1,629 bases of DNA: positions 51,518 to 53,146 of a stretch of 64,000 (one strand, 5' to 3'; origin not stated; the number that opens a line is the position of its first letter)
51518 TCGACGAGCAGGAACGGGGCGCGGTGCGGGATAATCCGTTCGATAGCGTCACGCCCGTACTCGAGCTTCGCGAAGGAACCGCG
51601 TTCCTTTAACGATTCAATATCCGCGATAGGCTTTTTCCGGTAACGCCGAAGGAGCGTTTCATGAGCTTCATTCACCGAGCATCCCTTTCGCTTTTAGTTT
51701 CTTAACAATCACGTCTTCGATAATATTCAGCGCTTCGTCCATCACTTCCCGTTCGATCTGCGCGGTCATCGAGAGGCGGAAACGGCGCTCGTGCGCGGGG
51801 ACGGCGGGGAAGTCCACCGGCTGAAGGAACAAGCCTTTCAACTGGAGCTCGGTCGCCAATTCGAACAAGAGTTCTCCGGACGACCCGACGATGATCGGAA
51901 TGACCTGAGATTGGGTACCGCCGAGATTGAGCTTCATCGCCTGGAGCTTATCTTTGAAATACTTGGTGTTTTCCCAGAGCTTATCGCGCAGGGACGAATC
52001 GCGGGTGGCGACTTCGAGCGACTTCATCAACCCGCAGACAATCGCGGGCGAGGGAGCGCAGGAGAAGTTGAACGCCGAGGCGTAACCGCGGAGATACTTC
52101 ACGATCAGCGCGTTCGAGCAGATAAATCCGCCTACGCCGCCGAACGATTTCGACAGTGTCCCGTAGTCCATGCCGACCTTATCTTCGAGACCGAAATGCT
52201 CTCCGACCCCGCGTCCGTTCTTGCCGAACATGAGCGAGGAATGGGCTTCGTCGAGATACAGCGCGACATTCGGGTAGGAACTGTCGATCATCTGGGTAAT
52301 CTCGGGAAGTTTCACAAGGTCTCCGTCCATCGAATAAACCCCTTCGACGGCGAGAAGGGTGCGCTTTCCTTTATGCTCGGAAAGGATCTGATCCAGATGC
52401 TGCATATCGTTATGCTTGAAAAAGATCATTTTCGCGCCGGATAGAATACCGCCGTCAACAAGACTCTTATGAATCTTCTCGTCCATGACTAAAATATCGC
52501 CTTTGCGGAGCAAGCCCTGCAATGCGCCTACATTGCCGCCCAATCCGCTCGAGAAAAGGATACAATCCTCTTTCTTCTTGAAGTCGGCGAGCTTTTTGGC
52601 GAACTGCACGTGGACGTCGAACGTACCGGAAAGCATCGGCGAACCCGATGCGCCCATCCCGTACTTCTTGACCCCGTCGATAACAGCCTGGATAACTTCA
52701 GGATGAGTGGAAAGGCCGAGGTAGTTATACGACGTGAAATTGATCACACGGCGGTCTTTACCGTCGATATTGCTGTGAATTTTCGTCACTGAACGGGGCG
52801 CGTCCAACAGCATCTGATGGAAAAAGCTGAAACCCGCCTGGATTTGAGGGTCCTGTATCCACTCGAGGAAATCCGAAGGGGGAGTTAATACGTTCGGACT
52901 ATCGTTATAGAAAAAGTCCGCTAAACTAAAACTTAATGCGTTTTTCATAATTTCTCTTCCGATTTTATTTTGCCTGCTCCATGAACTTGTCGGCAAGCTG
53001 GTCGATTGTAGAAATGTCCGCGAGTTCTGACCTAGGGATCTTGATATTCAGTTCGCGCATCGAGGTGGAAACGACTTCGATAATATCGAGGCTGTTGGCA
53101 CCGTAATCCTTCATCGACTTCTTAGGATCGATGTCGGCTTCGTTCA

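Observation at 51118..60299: Stand-alone type II FAS/PKS-like operon coupling an HMG-synthase beta-branching cassette to an ACP-linked alpha-oxoamine synthase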

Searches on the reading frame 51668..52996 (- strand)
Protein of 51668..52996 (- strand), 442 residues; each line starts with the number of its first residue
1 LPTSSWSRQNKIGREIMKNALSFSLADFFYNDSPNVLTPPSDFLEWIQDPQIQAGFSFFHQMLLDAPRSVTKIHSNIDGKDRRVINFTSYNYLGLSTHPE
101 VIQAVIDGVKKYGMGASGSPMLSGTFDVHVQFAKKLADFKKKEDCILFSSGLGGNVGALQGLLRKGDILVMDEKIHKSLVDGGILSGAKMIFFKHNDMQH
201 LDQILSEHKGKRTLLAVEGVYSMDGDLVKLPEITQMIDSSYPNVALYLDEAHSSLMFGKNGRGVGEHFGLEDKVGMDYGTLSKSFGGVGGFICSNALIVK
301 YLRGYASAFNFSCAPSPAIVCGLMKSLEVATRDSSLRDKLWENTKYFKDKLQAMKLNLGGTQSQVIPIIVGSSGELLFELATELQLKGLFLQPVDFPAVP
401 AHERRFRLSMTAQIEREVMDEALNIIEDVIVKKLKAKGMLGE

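Call 3: search_protein_families(library=pfam, proteins=[window:51668-52996:-])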
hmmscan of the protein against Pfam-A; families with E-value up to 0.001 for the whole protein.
window:51668-52996:- (442 aa): 1 family
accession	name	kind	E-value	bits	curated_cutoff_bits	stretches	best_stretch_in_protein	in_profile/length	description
PF00155.27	Aminotran_1_2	-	4.5e-48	164.7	19.7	1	83-426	2-361/361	Aminotransferase class I and II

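Call 4: search_protein_families(library=ncbifam, proteins=[window:51668-52996:-])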
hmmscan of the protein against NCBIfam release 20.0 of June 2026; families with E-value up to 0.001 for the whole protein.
window:51668-52996:- (442 aa): 11 families
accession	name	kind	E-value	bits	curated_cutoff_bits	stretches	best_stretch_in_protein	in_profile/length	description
TIGR01825.1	gly_Cac_T_rel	subfamily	7.4e-96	321.1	535.4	1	77-430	28-379/385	BioF/Kbl family PLP-dependent acyltransferase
TIGR00858.1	bioF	equivalog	9.7e-94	314.1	426.45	1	76-425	15-363/365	8-amino-7-oxononanoate synthase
NF047600.1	SerpalmtaseCFB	equivalog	1.8e-92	310.1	640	1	79-430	40-389/395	serine palmitoyltransferase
NF005394.0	PRK06939.1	equivalog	1.3e-90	304.1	460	1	76-429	35-390/397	glycine C-acetyltransferase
NF047599.1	SerpalmtaseBetaP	equivalog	1.4e-75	254.5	500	1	80-429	41-389/394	serine palmitoyltransferase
TIGR01822.1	2am3keto_CoA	equivalog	2.4e-75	253.9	493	1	77-428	35-385/393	glycine C-acetyltransferase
TIGR01821.1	5aminolev_synth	equivalog_domain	2.7e-71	240.6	338.55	1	75-430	39-394/402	5-aminolevulinate synthase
NF047603.1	SerpalmtaseAlphaP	equivalog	2.6e-60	204.2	670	1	80-427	43-390/399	serine palmitoyltransferase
NF005526.0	PRK07179.1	equivalog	1.6e-49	168.6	428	1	83-430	55-396/407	alpha-hydroxyketone-type quorum-sensing autoinducer synthase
NF005697.0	PRK07505.1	subfamily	2.8e-40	138.2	342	1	78-433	44-402/405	hypothetical protein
NF004608.1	PRK05937.1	equivalog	2.2e-25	89.2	399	1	83-354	3-282/366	8-amino-7-oxononanoate synthase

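Call 15: search_solved_structures(query=window:51668-52996:-, max_evalue=1e-20)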
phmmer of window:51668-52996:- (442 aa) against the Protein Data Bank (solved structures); distinct sequences matched with E-value up to 1e-20: 50.
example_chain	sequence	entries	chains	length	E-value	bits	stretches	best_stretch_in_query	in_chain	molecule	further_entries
3a2b_A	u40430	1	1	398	2.8e-76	260.2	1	76-426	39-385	Serine palmitoyltransferase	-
8guh_A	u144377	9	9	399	2.8e-76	260.2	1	76-426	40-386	Serine palmitoyltransferase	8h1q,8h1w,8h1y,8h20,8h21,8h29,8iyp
8s1y_A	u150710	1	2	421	6.8e-66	226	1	63-429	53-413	8-amino-7-oxononanoate synthase/2-amino-3-ketobutyrate coenzyme A ligase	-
7poa_A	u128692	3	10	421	1.7e-65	224.7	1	63-429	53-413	8-amino-7-oxononanoate synthase/2-amino-3-ketobutyrate coenzyme A ligase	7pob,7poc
7v58_A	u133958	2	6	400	4.3e-59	203.6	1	81-426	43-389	2-amino-3-ketobutyrate coenzyme A ligase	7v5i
1fc4_A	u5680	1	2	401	6.4e-59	203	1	82-421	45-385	2-AMINO-3-KETOBUTYRATE CONENZYME A LIGASE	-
3tqx_A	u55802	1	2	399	2.8e-55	191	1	75-428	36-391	2-amino-3-ketobutyrate coenzyme A ligase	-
7bxp_A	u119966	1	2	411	1.4e-52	182.2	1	58-424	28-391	2-amino-3-ketobutyrate coenzyme A ligase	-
7x98_A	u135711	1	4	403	4.4e-52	180.5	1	85-414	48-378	5-aminolevulinate synthase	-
7bxq_A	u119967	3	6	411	9.3e-52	179.4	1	58-424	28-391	2-amino-3-ketobutyrate coenzyme A ligase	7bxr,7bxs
2jgt_A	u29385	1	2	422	6.5e-51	176.7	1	75-413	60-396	SERINE PALMITOYLTRANSFERASE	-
2jg2_A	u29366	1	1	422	6.5e-51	176.6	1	75-413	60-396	SERINE PALMITOYLTRANSFERASE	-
2w8j_A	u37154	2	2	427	6.8e-51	176.6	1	75-413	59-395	SERINE PALMITOYLTRANSFERASE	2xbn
2w8t_A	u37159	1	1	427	1.3e-50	175.7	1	75-413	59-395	SERINE PALMITOYLTRANSFERASE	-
5qqq_B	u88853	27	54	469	1.5e-50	175.4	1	84-421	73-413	5-aminolevulinate synthase, erythroid-specific, mitochondrial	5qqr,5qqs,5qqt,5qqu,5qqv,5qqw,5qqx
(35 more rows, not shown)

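Call 40: search_solved_structures(query=window:51668-52948:-, max_evalue=1e-55, show_alignments=5)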
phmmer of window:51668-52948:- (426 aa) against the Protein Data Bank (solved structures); distinct sequences matched with E-value up to 1e-55: 6.
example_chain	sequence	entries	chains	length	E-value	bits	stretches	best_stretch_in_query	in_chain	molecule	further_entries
3a2b_A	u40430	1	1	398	2.5e-76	260.3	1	60-410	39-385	Serine palmitoyltransferase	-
8guh_A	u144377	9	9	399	2.5e-76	260.3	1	60-410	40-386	Serine palmitoyltransferase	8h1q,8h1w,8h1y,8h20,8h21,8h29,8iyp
8s1y_A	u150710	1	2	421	6.1e-66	226.1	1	47-413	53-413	8-amino-7-oxononanoate synthase/2-amino-3-ketobutyrate coenzyme A ligase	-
7poa_A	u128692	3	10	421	1.6e-65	224.8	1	47-413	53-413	8-amino-7-oxononanoate synthase/2-amino-3-ketobutyrate coenzyme A ligase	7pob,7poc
7v58_A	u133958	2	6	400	3.9e-59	203.7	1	65-410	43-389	2-amino-3-ketobutyrate coenzyme A ligase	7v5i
1fc4_A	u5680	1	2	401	5.7e-59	203.1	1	66-405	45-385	2-AMINO-3-KETOBUTYRATE CONENZYME A LIGASE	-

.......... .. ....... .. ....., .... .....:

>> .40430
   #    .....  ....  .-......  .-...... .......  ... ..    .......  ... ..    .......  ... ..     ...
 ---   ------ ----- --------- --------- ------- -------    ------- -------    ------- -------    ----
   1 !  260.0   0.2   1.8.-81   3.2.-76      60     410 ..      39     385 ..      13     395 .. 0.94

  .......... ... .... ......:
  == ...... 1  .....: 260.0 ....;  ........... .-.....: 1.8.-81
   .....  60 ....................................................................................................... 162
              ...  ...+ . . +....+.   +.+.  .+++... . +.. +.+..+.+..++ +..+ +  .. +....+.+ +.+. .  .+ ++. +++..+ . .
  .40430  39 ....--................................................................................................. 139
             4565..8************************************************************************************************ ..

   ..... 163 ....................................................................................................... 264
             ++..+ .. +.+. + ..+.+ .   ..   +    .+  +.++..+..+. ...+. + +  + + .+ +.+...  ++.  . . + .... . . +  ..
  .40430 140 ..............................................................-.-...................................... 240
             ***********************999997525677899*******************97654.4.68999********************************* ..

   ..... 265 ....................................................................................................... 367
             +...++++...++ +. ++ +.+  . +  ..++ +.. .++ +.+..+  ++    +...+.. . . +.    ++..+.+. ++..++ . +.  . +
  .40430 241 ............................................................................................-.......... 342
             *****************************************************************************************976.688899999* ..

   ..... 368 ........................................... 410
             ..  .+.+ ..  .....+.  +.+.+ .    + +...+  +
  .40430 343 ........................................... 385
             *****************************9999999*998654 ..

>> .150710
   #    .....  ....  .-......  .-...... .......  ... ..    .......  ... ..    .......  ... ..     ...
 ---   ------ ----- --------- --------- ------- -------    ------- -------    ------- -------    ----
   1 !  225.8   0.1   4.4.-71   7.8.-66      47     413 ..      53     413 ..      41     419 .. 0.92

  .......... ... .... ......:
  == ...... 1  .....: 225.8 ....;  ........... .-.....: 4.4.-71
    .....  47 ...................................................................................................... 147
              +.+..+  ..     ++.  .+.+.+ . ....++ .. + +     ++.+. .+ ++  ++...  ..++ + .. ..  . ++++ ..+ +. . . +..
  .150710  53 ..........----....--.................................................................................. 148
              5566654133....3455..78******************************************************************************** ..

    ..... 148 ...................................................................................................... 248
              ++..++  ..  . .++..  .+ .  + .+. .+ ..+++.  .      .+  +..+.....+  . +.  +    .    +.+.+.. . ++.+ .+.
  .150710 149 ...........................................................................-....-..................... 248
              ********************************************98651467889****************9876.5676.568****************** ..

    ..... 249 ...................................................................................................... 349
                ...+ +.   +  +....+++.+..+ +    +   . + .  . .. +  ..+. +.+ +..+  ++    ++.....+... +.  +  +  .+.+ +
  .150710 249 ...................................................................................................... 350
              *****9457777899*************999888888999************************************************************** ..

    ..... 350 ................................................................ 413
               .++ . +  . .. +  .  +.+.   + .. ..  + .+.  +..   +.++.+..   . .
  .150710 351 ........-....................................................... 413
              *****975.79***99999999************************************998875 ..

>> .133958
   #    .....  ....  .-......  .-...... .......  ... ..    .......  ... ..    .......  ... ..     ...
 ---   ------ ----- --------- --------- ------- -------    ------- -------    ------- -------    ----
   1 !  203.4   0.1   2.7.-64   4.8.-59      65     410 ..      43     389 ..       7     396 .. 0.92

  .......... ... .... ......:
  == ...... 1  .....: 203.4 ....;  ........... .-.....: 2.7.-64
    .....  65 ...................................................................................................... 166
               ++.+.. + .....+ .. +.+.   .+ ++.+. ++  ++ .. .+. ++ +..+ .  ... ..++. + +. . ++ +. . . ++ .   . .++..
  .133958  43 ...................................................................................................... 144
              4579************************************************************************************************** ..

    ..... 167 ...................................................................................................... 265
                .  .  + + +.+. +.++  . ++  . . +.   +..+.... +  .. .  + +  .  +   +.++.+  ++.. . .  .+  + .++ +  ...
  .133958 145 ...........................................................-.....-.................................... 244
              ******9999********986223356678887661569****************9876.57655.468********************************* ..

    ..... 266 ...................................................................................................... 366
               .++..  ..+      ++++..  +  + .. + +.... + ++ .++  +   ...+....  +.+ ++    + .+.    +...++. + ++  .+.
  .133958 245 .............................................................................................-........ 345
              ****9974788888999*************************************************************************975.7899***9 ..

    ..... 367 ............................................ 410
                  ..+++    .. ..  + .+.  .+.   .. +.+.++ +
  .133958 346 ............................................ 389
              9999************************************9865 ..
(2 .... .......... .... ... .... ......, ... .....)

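Call 75: search_protein_representatives(protein=window:51668-52948:-)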
Query: 426 residues. Proteins with E-value up to 0.001 (for the whole library): 19306; up to 1e-10: 11483; up to 1e-30: 3809. The best 150 are listed.
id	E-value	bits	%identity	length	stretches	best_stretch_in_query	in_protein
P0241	9.6e-255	861.2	89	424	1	1-424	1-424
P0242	5.7e-149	512.8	55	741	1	2-420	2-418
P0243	4.2e-115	401.3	46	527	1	3-424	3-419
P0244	4.4e-110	384.7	46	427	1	6-424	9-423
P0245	9.7e-100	350.6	40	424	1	5-424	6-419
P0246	1.5e-95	336.9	33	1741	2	66-408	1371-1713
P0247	3.2e-93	329.2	41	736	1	2-417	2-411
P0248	7.7e-91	321.3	42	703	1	27-414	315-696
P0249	3.4e-88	312.6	40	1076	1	27-414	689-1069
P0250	1.1e-84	301.0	38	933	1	7-412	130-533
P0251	2.6e-84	299.8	45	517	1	63-397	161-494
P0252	2.2e-83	296.8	37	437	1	8-418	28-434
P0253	1.9e-82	293.7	38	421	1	7-422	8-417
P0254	2.3e-81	290.1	41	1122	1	59-414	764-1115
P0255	9.0e-81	288.2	36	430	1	6-420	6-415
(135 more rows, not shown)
